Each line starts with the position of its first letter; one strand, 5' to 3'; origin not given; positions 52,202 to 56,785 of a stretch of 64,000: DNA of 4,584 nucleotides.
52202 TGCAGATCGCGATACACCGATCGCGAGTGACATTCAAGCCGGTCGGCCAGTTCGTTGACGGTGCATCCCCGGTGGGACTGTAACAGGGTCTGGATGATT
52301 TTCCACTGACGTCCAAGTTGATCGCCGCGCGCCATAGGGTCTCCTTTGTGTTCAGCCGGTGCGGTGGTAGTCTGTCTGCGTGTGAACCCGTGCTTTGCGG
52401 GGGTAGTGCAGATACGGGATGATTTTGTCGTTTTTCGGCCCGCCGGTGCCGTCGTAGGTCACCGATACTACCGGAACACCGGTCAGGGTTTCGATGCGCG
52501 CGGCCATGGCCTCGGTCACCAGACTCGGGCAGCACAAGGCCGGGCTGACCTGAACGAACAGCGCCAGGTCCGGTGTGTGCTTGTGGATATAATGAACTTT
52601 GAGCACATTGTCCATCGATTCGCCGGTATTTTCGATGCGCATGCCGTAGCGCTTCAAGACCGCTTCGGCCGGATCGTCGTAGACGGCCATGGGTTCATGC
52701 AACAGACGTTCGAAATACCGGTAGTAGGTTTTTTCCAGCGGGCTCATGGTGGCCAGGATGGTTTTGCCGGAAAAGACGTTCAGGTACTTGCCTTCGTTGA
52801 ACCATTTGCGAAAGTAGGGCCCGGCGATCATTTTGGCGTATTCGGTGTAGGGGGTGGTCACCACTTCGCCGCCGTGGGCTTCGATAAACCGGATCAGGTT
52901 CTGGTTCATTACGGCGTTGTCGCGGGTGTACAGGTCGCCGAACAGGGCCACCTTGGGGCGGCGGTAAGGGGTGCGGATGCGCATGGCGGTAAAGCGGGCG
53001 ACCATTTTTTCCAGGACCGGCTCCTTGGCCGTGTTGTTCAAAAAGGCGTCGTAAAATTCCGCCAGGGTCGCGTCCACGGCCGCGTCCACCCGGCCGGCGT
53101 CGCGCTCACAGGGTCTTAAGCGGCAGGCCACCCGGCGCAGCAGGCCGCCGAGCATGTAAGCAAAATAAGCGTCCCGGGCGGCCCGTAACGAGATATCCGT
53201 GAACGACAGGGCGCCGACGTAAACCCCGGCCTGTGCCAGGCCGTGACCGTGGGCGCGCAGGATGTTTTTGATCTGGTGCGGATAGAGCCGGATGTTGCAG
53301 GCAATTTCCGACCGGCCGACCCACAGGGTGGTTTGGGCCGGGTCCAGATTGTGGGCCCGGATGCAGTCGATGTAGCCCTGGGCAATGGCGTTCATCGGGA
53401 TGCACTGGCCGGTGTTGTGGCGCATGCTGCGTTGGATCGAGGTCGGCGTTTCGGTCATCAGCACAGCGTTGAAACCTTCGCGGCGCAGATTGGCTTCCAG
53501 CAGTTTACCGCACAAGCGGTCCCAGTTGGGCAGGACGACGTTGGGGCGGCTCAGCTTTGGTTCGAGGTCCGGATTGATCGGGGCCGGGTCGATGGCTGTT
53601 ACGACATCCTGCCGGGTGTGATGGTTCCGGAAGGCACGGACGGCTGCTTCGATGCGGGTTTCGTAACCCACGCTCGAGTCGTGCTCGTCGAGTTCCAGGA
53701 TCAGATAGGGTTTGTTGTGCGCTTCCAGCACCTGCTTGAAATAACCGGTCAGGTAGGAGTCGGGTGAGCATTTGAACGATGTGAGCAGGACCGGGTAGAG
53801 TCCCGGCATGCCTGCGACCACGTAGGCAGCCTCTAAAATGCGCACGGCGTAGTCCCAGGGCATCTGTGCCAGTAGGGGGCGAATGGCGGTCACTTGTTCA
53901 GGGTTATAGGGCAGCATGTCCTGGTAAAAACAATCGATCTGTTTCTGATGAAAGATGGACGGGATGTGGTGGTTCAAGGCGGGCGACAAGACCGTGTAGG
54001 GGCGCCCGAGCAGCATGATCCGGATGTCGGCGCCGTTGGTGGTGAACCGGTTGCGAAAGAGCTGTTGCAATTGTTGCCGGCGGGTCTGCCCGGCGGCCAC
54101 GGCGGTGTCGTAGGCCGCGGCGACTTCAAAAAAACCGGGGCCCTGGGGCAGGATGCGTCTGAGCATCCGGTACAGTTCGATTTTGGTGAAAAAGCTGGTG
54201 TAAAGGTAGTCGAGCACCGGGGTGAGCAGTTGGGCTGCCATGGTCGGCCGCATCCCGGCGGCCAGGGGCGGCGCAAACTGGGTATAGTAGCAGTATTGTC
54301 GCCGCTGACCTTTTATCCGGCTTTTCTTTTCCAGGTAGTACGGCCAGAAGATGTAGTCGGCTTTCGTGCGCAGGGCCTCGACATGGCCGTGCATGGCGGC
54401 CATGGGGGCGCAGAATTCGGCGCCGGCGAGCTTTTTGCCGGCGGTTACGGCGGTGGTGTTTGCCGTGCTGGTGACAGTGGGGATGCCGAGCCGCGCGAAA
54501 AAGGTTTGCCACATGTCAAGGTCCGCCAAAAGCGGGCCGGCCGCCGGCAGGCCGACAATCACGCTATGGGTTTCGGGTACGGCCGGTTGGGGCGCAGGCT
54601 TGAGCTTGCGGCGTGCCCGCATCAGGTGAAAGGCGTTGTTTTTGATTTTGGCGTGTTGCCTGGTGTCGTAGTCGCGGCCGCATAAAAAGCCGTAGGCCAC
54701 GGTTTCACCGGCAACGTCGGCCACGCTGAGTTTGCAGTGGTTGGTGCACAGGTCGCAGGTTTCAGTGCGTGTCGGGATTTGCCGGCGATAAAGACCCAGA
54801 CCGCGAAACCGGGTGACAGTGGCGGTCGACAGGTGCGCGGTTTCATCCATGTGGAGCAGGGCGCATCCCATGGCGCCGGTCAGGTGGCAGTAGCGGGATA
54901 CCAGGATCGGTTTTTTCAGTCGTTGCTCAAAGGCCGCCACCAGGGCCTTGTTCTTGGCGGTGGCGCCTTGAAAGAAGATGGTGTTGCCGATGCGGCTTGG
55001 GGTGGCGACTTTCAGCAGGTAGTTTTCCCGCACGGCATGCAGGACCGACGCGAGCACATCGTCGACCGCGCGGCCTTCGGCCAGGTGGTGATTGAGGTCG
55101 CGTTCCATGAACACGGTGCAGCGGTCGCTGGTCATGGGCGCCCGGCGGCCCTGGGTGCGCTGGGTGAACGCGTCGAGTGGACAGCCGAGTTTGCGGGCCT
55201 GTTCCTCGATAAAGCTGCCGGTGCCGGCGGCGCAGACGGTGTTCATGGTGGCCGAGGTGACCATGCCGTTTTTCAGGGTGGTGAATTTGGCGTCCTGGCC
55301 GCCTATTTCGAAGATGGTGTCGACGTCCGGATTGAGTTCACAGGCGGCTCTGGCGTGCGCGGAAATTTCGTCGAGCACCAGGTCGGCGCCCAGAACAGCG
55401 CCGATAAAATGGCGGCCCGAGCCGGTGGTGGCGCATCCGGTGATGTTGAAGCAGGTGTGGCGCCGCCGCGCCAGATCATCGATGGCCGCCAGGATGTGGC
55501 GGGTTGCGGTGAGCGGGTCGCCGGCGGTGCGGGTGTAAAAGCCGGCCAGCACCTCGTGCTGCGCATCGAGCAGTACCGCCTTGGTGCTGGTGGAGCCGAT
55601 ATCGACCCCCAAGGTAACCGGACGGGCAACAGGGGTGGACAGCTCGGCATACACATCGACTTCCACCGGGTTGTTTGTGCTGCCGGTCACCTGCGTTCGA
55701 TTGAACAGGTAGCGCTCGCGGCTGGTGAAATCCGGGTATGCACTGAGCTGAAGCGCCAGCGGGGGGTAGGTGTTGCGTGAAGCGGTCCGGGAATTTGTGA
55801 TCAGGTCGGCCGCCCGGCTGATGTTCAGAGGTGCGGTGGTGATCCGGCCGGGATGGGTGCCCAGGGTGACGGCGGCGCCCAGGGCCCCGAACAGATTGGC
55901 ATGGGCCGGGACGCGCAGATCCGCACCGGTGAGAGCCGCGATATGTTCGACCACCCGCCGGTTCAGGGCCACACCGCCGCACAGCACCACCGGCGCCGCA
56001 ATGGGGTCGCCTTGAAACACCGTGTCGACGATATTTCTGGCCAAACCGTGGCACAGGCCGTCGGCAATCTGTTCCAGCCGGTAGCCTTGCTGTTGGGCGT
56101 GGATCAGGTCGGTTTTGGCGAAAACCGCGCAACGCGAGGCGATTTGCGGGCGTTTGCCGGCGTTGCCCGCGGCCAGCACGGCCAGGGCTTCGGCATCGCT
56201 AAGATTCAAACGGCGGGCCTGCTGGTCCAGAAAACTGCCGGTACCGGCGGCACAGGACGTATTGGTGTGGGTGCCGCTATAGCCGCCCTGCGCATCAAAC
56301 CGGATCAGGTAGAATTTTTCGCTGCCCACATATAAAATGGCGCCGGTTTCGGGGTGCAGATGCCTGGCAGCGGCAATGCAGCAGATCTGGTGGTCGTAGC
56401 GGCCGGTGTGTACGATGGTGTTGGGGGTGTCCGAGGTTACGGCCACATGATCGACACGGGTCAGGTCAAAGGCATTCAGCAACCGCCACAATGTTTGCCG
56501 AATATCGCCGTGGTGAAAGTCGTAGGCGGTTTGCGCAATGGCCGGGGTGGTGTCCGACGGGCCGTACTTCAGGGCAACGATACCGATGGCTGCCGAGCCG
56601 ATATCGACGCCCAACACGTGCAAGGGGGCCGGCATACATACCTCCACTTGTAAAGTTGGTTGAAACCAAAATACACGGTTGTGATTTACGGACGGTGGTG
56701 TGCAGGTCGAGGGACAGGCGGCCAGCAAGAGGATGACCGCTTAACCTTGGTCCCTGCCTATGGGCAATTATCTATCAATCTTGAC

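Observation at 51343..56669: Giant double-activase fusion protein apparently co-transcribed with a WYL-domain regulator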

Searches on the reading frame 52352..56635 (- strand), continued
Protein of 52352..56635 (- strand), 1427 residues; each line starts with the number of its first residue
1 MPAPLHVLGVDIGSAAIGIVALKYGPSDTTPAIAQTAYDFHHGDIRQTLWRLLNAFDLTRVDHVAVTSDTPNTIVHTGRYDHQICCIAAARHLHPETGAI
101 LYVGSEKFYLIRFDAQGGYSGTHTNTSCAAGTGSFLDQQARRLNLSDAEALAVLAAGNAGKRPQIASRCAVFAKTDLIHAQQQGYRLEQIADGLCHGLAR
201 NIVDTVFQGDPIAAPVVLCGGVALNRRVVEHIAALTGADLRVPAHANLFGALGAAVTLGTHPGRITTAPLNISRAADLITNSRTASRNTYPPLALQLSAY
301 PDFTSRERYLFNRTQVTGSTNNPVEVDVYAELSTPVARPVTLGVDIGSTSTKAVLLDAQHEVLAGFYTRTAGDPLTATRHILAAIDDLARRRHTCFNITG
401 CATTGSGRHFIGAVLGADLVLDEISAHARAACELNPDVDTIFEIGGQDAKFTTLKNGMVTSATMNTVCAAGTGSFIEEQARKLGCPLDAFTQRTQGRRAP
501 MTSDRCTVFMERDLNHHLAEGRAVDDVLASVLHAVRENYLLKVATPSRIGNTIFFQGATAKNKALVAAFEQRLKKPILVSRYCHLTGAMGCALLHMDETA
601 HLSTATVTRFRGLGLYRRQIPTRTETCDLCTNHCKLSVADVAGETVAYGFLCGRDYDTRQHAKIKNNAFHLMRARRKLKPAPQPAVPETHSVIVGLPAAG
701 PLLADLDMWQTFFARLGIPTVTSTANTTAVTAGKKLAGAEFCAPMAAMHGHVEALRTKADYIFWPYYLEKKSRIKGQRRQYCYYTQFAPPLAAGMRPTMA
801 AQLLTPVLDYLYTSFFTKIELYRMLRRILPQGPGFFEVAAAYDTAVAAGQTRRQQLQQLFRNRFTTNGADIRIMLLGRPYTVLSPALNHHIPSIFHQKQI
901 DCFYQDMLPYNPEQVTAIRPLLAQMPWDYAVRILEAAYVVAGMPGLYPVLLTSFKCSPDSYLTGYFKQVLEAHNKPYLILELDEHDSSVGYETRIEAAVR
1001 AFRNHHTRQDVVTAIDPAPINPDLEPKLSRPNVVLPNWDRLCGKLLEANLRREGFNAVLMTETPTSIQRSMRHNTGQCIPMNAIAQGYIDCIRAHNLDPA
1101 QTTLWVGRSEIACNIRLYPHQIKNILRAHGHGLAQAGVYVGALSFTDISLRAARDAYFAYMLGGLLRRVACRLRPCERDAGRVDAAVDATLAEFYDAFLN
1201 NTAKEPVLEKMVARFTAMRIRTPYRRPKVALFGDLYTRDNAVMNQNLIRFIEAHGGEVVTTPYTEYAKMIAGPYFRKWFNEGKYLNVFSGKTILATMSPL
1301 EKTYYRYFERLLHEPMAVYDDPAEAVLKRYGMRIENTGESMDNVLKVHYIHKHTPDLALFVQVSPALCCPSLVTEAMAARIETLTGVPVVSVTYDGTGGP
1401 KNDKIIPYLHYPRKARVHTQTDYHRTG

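Call 109: list_cluster_members(proteins=[P0319, P0276, P0300, P0335, P0336, P0358, P0250, P0278, P0314, P0296])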
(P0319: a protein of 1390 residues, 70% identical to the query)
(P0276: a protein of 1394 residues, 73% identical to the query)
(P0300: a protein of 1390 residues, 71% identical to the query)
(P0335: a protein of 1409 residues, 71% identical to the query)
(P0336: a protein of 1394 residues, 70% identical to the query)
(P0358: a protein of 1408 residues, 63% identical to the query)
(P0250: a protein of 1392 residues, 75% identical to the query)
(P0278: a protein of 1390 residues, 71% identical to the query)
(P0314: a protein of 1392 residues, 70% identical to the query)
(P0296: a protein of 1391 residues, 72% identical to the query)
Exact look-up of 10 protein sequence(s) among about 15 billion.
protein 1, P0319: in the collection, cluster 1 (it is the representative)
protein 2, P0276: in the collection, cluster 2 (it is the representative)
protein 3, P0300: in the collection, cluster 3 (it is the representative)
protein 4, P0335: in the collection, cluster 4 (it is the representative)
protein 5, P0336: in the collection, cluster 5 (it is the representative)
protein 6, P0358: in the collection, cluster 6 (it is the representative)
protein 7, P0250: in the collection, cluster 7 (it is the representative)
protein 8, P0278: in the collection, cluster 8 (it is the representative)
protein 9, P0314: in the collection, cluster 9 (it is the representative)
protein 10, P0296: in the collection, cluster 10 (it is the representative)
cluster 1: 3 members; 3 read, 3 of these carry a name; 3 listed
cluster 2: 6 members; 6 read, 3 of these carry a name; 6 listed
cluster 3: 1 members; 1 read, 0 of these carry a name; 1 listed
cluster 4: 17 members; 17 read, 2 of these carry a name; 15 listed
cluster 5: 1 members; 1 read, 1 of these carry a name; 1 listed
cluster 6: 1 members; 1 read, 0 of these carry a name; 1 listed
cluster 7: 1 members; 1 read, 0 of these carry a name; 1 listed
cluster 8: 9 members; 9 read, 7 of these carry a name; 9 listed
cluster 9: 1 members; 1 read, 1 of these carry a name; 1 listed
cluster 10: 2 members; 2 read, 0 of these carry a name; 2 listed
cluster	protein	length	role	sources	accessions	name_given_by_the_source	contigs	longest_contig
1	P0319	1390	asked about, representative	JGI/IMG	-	predicted CoA-substrate-specific enzyme activase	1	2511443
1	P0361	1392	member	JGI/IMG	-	predicted CoA-substrate-specific enzyme activase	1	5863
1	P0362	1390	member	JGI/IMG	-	predicted CoA-substrate-specific enzyme activase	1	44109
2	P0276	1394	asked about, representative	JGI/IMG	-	predicted CoA-substrate-specific enzyme activase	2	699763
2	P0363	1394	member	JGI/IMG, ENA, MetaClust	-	\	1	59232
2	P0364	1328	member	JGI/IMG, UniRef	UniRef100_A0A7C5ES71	CoA activase n=1 Tax=Desulfobacca acetoxidans TaxID=60893 RepID=A0A7C5ES71_9BACT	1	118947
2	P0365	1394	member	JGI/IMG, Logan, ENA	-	-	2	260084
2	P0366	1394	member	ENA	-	-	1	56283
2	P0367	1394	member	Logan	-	-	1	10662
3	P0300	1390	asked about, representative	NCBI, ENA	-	-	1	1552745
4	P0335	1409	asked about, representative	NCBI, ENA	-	-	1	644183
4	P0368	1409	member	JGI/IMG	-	predicted CoA-substrate-specific enzyme activase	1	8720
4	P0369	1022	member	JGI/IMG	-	predicted CoA-substrate-specific enzyme activase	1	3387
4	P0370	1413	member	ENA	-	-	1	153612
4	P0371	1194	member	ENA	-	-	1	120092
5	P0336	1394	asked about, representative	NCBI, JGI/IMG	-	predicted CoA-substrate-specific enzyme activase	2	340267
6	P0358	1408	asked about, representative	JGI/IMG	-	-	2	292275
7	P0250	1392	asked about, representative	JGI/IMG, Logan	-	-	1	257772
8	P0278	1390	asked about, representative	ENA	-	-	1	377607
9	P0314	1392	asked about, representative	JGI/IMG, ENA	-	predicted CoA-substrate-specific enzyme activase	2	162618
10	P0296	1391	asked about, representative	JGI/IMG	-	-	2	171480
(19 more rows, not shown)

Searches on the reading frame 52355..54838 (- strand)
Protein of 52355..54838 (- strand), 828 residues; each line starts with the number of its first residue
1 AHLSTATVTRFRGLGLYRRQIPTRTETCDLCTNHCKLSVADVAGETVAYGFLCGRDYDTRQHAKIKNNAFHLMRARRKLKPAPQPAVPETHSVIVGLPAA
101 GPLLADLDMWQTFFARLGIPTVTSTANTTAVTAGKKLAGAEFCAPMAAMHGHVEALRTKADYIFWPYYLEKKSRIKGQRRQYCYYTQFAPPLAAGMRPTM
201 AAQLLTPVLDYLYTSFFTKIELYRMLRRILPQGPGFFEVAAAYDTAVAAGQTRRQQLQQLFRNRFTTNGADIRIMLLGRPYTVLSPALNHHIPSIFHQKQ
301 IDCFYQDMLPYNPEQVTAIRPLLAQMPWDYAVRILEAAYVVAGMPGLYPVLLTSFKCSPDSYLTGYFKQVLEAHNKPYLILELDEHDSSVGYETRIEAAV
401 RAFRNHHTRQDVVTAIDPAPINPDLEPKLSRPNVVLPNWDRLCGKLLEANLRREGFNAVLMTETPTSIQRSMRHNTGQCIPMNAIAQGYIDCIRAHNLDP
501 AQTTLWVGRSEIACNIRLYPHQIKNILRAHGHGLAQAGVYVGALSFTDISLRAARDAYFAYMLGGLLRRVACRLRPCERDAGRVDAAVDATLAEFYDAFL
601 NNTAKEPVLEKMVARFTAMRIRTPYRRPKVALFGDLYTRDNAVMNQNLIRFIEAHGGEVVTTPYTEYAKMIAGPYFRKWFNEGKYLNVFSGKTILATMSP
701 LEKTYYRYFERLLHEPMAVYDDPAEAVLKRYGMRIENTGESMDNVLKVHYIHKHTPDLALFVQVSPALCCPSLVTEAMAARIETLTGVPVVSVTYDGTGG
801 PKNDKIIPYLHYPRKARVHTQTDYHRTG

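Call 61: search_solved_structures(query=A2, max_evalue=10, show_alignments=2)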
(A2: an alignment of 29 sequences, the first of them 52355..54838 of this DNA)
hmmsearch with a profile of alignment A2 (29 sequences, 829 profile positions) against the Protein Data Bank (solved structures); distinct sequences matched with E-value up to 10: 2.
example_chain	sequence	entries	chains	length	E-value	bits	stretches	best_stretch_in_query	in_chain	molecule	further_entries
8rt0_A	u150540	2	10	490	0.75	11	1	681-756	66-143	Outer capsid protein VP5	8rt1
8gjg_A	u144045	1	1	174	2.7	9.2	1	214-260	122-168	gluc_A04_0005 Binder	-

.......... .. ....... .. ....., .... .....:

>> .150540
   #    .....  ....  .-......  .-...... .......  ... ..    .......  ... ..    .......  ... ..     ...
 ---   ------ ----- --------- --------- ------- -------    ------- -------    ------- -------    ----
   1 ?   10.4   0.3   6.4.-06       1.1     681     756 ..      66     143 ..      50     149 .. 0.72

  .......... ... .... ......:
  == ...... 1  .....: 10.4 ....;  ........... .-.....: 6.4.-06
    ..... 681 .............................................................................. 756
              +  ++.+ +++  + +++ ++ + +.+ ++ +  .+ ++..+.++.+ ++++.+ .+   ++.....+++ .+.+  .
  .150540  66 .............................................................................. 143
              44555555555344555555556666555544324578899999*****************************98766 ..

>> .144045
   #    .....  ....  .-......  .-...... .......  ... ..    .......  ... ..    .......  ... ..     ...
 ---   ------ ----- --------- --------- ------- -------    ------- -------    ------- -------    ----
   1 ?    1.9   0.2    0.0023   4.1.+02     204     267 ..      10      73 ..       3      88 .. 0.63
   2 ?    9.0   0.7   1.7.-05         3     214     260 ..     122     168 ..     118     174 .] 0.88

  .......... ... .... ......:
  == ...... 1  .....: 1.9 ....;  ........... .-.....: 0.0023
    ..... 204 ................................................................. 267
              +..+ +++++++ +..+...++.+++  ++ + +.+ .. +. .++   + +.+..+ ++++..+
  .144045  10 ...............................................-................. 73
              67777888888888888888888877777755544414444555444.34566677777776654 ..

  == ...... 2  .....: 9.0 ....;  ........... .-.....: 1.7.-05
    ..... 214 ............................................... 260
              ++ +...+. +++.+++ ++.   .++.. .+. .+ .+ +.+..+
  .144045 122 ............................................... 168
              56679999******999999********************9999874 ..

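Call 68: search_protein_families(library=pfam, proteins=[window:52355-54838:-], max_evalue=1)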
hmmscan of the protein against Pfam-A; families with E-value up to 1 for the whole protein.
window:52355-54838:- (828 aa): 2 families
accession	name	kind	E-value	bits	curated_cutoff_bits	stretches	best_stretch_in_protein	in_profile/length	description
PF09989.15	DUF2229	-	2.5e-34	119.3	29.4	1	95-309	2-218/218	CoA enzyme activase uncharacterised domain (DUF2229)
PF06050.19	HGD-D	-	0.0032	17.5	28.4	1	356-398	294-337/342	2-hydroxyglutaryl-CoA dehydratase, D-component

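Call 74: predict_structure(alignment_id=A3)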
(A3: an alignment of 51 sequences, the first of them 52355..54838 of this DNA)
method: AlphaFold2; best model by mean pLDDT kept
length: 828 residues; sequences in the alignment: 51
mean_pLDDT: 84.3   pTM: 0.85
mean pLDDT of the five models: 84.3, 83.4, 81.5, 80.9, 80.2
residues with pLDDT >= 90: 396; 70-90: 314; 50-70: 76; < 50: 42
segments of 3 or more residues with pLDDT < 50: 1-14, 51-64, 817-828
pLDDT, mean of each block of 10 residues (from residue 1): 31 54 64 60 64 46 63 90 63 91 91 93 92 86 87 93 91 78 83 78 90 87 95 93 94 94 83 93 86 90 95 93 90 95 94 81 92 92 72 84 84 73 92 92 94 97 88 79 90 97 92 74 92 94 88 91 91 90 94 97 94 93 83 69 82 91 83 87 85 85 90 87 92 86 91 92 80 86 93 78 89 57 35
secondary structure, 60 per line:
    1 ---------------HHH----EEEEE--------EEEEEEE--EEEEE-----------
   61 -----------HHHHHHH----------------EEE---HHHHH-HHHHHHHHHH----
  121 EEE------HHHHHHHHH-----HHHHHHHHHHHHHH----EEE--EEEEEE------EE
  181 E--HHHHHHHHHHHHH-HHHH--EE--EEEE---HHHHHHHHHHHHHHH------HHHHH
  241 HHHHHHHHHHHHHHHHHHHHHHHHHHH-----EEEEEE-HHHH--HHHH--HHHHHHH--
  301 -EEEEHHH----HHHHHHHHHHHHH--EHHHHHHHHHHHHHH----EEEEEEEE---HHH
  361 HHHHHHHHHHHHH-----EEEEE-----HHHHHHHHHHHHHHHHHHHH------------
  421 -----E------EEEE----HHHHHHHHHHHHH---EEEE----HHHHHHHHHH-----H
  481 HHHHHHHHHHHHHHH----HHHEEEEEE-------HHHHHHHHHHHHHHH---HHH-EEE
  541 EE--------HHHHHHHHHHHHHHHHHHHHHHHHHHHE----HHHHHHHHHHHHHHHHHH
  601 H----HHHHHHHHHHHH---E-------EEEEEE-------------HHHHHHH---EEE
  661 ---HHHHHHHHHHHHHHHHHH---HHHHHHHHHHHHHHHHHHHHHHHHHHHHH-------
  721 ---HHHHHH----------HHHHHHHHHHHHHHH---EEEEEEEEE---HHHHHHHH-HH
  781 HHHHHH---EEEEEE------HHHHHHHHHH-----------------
elements in order (helices of 4 or more, strands of 3 or more residues): E23-27 E36-42 E45-49 H72-78 E95-97 H101-105 H107-116 E121-123 H130-138 H144-157 E162-164 E167-172 E179-181 H184-196 H198-201 E208-211 H215-229 H236-267 E273-278 H280-283 H286-289 H292-298 E302-305 H313-325 H329-342 E347-354 H358-373 E379-383 H389-408 E433-436 H441-453 E457-460 H465-474 H480-495 E503-508 H516-530 E538-542 H551-577 H583-601 H606-617 E629-634 H648-654 E658-660 H664-681 H685-713 H724-729 H740-754 E758-766 H770-777 H779-786 E790-795 H802-811

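Call 76: fold_search(model_id=the predicted structure, library=pdb)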
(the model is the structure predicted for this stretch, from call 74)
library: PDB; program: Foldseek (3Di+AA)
matches with E <= 10: 487; with E <= 0.001: 7
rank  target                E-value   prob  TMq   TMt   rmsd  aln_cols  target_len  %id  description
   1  7yyl_A                9.5e-05  1.00  0.26  0.46   8.9       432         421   13  nucleotide-free DCCP:DCCP-R complex (released 2022-12-28)
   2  9g87_B                1.4e-04  1.00  0.24  0.45   9.3       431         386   12  3-methylbenzoyl-CoA reductase from Thauera chlorobenzoica (subunits MbdON ) (released 2026-02-04)
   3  9gai_B                1.9e-04  1.00  0.24  0.45   9.0       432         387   11  3-methylbenzoyl-CoA reductase from Thauera chlorobenzoica (MbdONPQ) (released 2026-02-18)
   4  6eno                  2.8e-04  1.00  0.24  0.42   9.7       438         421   13  Double cubane cluster oxidoreductase (released 2018-03-14)
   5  7yyl_B                3.8e-04  1.00  0.25  0.43   9.2       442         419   12  nucleotide-free DCCP:DCCP-R complex (released 2022-12-28)
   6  7yyl_D                5.3e-04  1.00  0.26  0.45   9.0       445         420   12  nucleotide-free DCCP:DCCP-R complex (released 2022-12-28)
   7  7yzm_A                7.7e-04  1.00  0.24  0.42   9.3       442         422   12  MgADPNP-bound DCCP:DCCP-R complex (released 2022-12-28)
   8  3o3n_B                1.3e-03  1.00  0.26  0.50   8.8       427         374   11  (R)-2-hydroxyisocaproyl-CoA dehydratase in complex with its substrate (R)-2-hydroxyisocaproyl-CoA (released 2011-03-16)
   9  8s02_B                2.0e-03  1.00  0.24  0.46   9.2       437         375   11  BzdNO-benzoyl-CoA complex (released 2025-03-05)
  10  3ooj_G                4.5e-03  0.66  0.12  0.15  25.0       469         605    9  C1A mutant of E. coli GlmS in complex with glucose-6P and glutamate (released 2011-10-19)
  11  8s02_A                5.2e-03  0.99  0.22  0.36  11.4       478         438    8  BzdNO-benzoyl-CoA complex (released 2025-03-05)
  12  8s2r_C                6.2e-03  0.99  0.23  0.38  11.3       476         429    9  BzdNO in partially coenzyme A - free state (released 2025-03-05)
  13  3o3m_D                6.5e-03  1.00  0.26  0.51   8.2       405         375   10  (R)-2-Hydroxyisocaproyl-CoA Dehydratase (released 2011-03-16)
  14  3o3m_B                6.5e-03  1.00  0.26  0.49   8.6       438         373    9  (R)-2-Hydroxyisocaproyl-CoA Dehydratase (released 2011-03-16)
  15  3ooj_E                8.7e-03  0.47  0.12  0.14  21.5       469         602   10  C1A mutant of E. coli GlmS in complex with glucose-6P and glutamate (released 2011-10-19)
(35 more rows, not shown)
